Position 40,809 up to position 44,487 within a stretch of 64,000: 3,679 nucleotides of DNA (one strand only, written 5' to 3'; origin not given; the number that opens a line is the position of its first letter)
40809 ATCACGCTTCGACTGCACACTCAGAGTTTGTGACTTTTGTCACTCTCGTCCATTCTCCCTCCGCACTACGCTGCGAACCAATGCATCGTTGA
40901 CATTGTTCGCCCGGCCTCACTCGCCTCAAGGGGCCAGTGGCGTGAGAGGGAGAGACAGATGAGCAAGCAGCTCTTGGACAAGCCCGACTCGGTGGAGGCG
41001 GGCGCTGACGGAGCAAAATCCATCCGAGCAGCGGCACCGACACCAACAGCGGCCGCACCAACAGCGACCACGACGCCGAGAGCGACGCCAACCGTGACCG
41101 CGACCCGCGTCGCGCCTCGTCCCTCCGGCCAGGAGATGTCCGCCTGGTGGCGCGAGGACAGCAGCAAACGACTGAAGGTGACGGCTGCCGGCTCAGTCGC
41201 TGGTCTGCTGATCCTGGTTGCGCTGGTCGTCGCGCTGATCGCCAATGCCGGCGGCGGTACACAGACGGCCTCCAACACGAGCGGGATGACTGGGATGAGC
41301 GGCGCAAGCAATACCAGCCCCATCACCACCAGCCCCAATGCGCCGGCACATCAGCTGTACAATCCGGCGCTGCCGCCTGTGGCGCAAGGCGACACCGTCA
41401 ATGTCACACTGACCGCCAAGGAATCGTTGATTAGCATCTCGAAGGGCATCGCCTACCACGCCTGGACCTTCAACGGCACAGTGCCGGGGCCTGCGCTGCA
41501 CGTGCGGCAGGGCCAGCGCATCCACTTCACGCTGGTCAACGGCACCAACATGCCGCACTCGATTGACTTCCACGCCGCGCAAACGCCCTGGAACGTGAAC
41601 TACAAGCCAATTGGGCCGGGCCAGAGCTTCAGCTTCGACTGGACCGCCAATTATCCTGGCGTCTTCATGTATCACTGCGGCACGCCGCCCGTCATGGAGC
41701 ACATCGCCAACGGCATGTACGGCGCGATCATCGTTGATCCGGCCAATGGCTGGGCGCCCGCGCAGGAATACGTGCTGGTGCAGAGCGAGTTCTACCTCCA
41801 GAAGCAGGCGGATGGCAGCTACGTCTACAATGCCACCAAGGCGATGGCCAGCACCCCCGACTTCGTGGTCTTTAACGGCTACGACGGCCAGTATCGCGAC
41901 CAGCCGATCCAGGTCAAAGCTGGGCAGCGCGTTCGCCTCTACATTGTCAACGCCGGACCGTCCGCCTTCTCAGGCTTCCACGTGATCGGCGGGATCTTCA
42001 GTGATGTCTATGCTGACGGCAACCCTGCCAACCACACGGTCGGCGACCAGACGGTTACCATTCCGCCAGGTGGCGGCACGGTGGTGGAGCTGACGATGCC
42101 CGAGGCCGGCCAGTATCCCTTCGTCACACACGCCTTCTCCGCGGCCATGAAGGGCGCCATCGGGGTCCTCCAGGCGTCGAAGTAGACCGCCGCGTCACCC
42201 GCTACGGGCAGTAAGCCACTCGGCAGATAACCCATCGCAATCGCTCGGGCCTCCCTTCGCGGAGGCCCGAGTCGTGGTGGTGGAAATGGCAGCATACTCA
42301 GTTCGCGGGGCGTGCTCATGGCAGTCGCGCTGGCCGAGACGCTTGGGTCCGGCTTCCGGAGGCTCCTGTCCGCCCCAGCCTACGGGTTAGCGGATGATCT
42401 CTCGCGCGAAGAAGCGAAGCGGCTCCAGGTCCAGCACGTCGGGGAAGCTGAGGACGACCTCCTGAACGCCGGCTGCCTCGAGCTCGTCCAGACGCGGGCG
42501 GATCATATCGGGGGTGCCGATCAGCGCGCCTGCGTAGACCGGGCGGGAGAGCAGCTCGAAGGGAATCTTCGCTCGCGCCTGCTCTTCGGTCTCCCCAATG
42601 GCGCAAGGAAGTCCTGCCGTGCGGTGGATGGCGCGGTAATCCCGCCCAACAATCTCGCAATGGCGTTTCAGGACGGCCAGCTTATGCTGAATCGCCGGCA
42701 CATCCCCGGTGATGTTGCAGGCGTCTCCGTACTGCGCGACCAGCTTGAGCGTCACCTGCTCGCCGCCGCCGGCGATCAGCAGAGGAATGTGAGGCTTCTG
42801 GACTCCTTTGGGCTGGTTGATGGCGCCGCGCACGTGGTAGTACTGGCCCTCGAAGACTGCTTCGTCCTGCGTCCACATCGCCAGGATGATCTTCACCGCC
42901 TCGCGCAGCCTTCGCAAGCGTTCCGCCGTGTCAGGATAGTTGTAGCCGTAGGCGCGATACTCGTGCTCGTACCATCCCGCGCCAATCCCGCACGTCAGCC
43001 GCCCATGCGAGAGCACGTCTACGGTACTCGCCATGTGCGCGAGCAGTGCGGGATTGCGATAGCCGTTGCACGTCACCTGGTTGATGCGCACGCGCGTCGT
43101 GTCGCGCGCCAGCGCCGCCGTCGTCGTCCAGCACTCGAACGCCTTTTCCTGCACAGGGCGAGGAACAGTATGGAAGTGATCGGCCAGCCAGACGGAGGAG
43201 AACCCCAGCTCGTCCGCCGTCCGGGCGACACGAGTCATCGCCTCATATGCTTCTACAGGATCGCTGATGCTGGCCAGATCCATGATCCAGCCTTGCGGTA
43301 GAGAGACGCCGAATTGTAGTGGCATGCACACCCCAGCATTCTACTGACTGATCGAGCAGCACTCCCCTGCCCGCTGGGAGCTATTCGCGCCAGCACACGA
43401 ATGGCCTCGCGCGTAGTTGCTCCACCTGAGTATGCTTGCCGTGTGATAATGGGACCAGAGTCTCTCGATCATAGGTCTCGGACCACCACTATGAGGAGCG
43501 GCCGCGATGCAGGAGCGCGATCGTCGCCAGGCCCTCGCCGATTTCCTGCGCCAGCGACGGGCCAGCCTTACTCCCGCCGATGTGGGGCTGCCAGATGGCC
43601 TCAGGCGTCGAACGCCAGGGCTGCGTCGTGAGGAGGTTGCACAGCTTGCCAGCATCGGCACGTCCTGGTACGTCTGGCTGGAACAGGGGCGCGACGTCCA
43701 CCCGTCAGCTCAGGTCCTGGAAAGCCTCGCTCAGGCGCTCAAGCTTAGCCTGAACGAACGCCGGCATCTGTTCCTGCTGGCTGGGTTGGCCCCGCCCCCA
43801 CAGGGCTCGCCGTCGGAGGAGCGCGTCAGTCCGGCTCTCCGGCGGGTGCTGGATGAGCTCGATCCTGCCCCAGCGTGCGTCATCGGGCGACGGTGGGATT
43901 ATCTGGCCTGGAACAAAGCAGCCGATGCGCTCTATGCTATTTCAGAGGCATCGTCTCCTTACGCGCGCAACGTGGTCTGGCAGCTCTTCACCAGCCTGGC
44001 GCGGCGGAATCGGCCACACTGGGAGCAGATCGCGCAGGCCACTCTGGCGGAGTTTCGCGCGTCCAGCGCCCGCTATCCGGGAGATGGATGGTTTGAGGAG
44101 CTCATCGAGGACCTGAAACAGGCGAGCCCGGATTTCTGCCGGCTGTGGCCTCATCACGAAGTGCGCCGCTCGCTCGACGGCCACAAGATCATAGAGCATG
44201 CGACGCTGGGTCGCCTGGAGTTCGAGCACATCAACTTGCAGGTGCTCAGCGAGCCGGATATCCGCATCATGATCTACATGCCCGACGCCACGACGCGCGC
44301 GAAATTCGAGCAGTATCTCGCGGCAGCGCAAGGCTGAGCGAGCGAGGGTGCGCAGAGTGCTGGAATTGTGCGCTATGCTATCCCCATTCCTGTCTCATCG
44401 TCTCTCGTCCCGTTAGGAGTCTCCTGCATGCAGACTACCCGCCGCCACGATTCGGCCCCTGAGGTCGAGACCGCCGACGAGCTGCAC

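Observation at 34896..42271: A shared CRP-type palindrome links two DUF2249 genes, a cupin, a DUF59 protein, an unknown membrane protein, a Crp/Fnr regulator and NirK into one putative nitrite/NO regulon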

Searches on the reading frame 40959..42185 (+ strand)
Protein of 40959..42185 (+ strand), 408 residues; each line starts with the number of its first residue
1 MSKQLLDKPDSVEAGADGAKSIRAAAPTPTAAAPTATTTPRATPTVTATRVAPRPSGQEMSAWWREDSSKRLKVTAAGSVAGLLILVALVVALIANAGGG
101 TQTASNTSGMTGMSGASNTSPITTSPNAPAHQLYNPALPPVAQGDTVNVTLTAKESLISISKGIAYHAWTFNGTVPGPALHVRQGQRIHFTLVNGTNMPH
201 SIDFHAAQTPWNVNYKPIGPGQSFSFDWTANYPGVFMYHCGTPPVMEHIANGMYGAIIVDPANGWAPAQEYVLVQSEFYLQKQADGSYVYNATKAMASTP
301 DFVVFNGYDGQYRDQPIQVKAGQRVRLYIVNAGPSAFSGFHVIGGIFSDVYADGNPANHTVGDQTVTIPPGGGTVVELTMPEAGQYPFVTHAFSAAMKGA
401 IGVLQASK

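Call 6: search_protein_families(library=pfam, proteins=[window:40959-42185:+], max_evalue=0.01)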
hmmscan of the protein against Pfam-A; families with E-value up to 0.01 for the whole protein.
window:40959-42185:+ (408 aa): 5 families
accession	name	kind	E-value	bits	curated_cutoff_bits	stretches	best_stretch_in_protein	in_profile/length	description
PF07732.21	Cu-oxidase_3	-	4e-19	69.3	21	1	156-262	5-117/119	Multicopper oxidase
PF07731.20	Cu-oxidase_2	-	1.1e-14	54.8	20.4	2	176-262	31-136/137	Multicopper oxidase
PF00394.28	Cu-oxidase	-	2.2e-14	54.3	21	2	270-392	2-138/157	Multicopper oxidase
PF13473.12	Cupredoxin_1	-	9.5e-09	35.7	27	1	308-401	28-102/104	Cupredoxin-like domain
PF00127.26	Copper-bind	-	4.7e-07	30.6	21.2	1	179-259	18-98/99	Copper binding proteins, plastocyanin/azurin family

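Call 7: search_protein_families(library=ncbifam, proteins=[window:40959-42185:+], max_evalue=0.01)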
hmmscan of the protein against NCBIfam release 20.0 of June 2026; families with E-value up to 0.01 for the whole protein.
window:40959-42185:+ (408 aa): 13 families
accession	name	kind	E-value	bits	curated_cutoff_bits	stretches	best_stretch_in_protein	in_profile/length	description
TIGR02376.1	Cu_nitrite_red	equivalog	3.9e-59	200.6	296.3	1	145-405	26-309/326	copper-containing nitrite reductase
TIGR01480.1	copper_res_A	subfamily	8.4e-20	70.7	478.95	2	142-279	41-182/593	copper resistance system multicopper oxidase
TIGR03389.1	laccase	equivalog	2.5e-10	39.8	558.9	1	168-396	24-268/539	laccase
NF008205.1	PRK10965.1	equivalog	1.2e-07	31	525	1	135-260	33-164/529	multicopper oxidase CueO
TIGR03388.1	ascorbase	equivalog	1.9e-07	30.1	614.8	1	169-271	23-131/542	L-ascorbate oxidase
TIGR03094.1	sulfo_cyanin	equivalog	6.7e-06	25.7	168.4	1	85-213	8-120/195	sulfocyanin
NF045554.1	AmiPhnlOxPhsA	equivalog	2.1e-05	23.3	950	1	138-202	14-79/581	O-aminophenol oxidase PhsA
TIGR03095.1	rusti_cyanin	equivalog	0.00014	22.1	146.7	0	177-260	51-148/148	rusticyanin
TIGR02656.1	cyanin_plasto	equivalog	0.00047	20.5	87.85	0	179-259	18-98/99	plastocyanin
TIGR04246.1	nitrous_NosZ_Gp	equivalog_domain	0.00059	18.2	625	0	180-242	501-561/578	Sec-dependent nitrous-oxide reductase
TIGR02657.1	amicyanin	equivalog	0.0016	18.8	110.2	1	178-247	11-77/83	amicyanin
TIGR03102.1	halo_cynanin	subfamily_domain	0.0029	17.7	93.8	0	156-259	22-114/115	halocyanin domain-containing protein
NF008135.0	PRK10883.1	equivalog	0.0034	15.9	581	1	121-263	22-167/471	cell division protein FtsP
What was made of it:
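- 40959..42185 (+): Copper nitrite reductase NirK (408 aa) with a long N-terminal extension carrying a hydrophobic stretch. TIGR02376 E 4e-59, below its cut-off (call 7).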

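Call 36: find_related_loci(query=window:40959-42185:+, collection=metagenome_contigs, flank=6000)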
Query window:40959-42185:+ (408 aa) in metagenome_contigs; peptide patterns used: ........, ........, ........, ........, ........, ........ (x = any residue, [..] = any of these).
98 stretches matched a pattern; 44 encode a relative of the query (tblastn E <= 1e-3); 44 distinct loci.
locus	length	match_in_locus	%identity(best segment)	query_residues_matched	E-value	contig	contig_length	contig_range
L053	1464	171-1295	59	39-407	3e-155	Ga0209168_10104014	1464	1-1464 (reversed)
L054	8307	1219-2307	59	28-408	1e-141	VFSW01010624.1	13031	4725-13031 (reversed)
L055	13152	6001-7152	56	18-408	8e-141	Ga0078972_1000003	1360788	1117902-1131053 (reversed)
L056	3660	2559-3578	60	54-405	2e-143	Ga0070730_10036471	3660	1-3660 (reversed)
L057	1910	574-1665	57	28-404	2e-149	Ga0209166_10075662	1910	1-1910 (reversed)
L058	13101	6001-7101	57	34-408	2e-138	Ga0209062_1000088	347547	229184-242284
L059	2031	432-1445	62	65-407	1e-148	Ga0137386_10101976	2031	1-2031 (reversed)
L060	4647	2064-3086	61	58-408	9e-140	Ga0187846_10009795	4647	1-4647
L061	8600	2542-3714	54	1-407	4e-137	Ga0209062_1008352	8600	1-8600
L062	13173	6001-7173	55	1-407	9e-137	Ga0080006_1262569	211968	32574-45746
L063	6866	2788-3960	55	1-407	2e-136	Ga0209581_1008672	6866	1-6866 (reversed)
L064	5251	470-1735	53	1-407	5e-137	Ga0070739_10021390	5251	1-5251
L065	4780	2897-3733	70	129-407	2e-137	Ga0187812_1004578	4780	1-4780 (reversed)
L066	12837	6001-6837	69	129-407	2e-135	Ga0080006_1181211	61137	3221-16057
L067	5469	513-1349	71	129-407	6e-136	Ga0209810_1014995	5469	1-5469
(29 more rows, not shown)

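Call 41: search_dna_similar(query=window:40959-42185:+, collection=plasmids, mode=protein, max_rows=12)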
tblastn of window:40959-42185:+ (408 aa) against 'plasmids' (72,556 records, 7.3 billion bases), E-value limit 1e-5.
Records with a match: 3520; places in all: 3860; records where one place covers at least 80% of the query: 0.
Best place of each record, by identity: <60% 3520.
By first word of the organism name: Klebsiella 1974; Escherichia 151; Enterobacter 135; Ralstonia 134; Phaeobacter 97; Salmonella 97; Pseudosulfitobacter 66; Sinorhizobium 64; Citrobacter 52; Rhizobium 45; and 188 more.
By predicted mobility (MOB-suite, as given by PLSDB): conjugative 1774; non-mobilizable 1399; mobilizable 347.
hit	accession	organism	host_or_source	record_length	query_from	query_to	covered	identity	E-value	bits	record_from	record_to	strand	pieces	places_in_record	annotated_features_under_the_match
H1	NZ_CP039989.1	Pseudomonas aeruginosa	Homo sapiens,bacterial ...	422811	103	407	75%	40.3%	3e-67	238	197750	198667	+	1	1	multicopper oxidase domain-containing protein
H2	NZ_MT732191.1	Pseudomonas aeruginosa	-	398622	133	407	67%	42.1%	2e-65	233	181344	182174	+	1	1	multicopper oxidase domain-containing protein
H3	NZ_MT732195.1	Pseudomonas aeruginosa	-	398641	133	407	67%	42.1%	2e-65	233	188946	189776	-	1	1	multicopper oxidase domain-containing protein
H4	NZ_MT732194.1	Pseudomonas aeruginosa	-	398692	133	407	67%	42.1%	2e-65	233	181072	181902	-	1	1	multicopper oxidase domain-containing protein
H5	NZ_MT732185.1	Pseudomonas aeruginosa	-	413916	133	407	67%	42.1%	2e-65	233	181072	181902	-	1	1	multicopper oxidase domain-containing protein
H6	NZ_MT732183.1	Pseudomonas aeruginosa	-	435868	133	407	67%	42.1%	2e-65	233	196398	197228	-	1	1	multicopper oxidase domain-containing protein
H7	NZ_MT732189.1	Pseudomonas aeruginosa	-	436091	133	407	67%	42.1%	2e-65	233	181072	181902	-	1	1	multicopper oxidase domain-containing protein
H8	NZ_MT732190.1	Pseudomonas aeruginosa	-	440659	133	407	67%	42.1%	2e-65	233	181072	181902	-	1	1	multicopper oxidase domain-containing protein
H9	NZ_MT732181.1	Pseudomonas aeruginosa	-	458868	133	407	67%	42.1%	2e-65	233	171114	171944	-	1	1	multicopper oxidase domain-containing protein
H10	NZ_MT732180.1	Pseudomonas aeruginosa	-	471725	133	407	67%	42.1%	2e-65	233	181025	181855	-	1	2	multicopper oxidase domain-containing protein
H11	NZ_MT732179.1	Pseudomonas aeruginosa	-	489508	133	407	67%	42.1%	2e-65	233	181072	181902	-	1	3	multicopper oxidase domain-containing protein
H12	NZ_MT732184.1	Pseudomonas aeruginosa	-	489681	133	407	67%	42.1%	2e-65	233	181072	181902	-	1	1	multicopper oxidase domain-containing protein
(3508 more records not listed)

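Call 43: search_solved_structures(query=window:40959-42185:+, max_evalue=1e-30, show_alignments=2)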
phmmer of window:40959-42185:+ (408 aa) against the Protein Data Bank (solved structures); distinct sequences matched with E-value up to 1e-30: 38.
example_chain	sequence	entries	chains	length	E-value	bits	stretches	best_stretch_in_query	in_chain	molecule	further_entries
3x1e_A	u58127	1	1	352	3.7e-74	253.3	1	90-406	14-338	Nitrite reductase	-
3wkq_A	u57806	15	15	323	5.8e-73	249.4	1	126-406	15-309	Nitrite reductase | Copper-containing nitrite reductase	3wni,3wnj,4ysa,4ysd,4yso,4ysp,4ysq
3wi9_A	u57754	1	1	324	6.9e-73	249.2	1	123-406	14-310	Nitrite reductase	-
3x1f_A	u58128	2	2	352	7.7e-73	249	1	90-406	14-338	Nitrite reductase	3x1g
3x1n_A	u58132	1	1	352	1.1e-72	248.6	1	90-406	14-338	Nitrite reductase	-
3wia_A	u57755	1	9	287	1.6e-72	248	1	147-406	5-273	Nitrite reductase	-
9kws_A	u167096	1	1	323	3.4e-72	246.9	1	126-406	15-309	Copper-containing nitrite reductase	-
3wkp_A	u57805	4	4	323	1.6e-71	244.7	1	126-406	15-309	Nitrite reductase | Copper-containing nitrite reductase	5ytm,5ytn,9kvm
9kvl_A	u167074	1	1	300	2.9e-71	243.8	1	145-406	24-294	Copper-containing nitrite reductase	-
9kwt_A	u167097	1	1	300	3.6e-71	243.5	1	145-406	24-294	Copper-containing nitrite reductase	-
9kwu_A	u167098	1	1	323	9.2e-71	242.2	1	126-406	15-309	Copper-containing nitrite reductase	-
9kwv_A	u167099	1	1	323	5.6e-70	239.6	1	126-406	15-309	Copper-containing nitrite reductase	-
2zoo_A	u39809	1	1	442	2.5e-56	194.6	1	136-405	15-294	Probable nitrite reductase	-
1kbv_A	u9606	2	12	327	3.3e-56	194.2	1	121-405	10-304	Major outer membrane protein PAN 1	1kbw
5tb7_A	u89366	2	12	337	4.4e-56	193.8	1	121-405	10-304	Nitrite reductase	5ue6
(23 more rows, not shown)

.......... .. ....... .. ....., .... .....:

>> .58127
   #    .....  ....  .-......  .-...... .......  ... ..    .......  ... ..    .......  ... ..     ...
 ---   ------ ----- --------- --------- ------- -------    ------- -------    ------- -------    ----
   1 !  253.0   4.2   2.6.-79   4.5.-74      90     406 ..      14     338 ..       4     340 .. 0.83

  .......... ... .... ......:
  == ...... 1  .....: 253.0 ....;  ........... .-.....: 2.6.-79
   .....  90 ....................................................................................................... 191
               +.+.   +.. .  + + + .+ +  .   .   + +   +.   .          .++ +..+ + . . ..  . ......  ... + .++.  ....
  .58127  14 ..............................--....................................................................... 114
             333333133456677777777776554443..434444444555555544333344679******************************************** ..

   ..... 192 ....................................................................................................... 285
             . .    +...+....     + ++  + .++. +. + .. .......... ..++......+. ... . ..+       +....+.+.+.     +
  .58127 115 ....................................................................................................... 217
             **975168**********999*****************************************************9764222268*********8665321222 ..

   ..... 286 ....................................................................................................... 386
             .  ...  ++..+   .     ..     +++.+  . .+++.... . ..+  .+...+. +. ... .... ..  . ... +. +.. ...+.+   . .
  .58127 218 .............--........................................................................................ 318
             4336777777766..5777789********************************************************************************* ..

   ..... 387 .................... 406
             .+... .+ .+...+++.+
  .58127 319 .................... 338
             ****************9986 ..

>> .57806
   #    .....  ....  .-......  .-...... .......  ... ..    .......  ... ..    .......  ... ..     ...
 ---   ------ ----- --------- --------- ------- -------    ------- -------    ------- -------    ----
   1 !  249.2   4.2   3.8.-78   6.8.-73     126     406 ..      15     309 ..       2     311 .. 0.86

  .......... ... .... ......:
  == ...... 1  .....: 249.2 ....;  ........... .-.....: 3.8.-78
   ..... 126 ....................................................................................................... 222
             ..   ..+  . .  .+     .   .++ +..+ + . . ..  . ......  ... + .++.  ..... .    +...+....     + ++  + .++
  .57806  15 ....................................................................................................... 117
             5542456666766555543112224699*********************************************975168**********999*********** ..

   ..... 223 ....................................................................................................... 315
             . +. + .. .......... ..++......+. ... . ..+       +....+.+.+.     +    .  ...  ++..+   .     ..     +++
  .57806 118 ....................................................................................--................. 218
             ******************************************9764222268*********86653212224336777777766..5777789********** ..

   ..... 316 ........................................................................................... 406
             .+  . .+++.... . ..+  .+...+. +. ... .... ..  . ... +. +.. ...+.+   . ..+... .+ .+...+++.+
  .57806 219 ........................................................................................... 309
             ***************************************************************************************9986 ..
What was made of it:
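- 40959..42185 (+): Geobacillus CuNiR 3x1e E 4e-74, with the copper-ligand motifs HSIDFHA, YHC...H...M, FHVIG and THAF conserved (call 43).
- On Copper-containing nitrite reductase (NirK): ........, MYHCGT.........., FHVIG and VTHAF are all conserved (call 43).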

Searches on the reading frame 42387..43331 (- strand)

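Call 71: search_protein_families(library=pfam, proteins=[window:42387-43331:-], max_evalue=0.1)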
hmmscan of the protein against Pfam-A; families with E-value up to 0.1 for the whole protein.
window:42387-43331:- (314 aa): 2 families
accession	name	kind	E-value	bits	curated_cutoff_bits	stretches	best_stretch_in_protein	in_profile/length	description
PF00296.26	Bac_luciferase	-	1.8e-51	175.9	27.9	1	23-263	19-242/314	Luciferase-like monooxygenase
PF24114.1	DUF7388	-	0.086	12.8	27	0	258-293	206-241/251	Family of unknown function (DUF7388)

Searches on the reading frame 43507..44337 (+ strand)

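Call 71: search_protein_families(library=pfam, proteins=[window:43507-44337:+], max_evalue=0.1)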
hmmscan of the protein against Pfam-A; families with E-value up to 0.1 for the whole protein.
window:43507-44337:+ (276 aa): 3 families
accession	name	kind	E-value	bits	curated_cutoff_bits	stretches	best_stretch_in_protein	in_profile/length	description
PF17765.7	MLTR_LBD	-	1.5e-46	158.9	26.3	1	107-265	1-162/168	MmyB-like transcription regulator ligand binding domain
PF13560.12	HTH_31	-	3.2e-12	47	27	1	9-88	1-64/64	Helix-turn-helix domain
PF01381.28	HTH_3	-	0.017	15.6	23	1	38-84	9-54/55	Helix-turn-helix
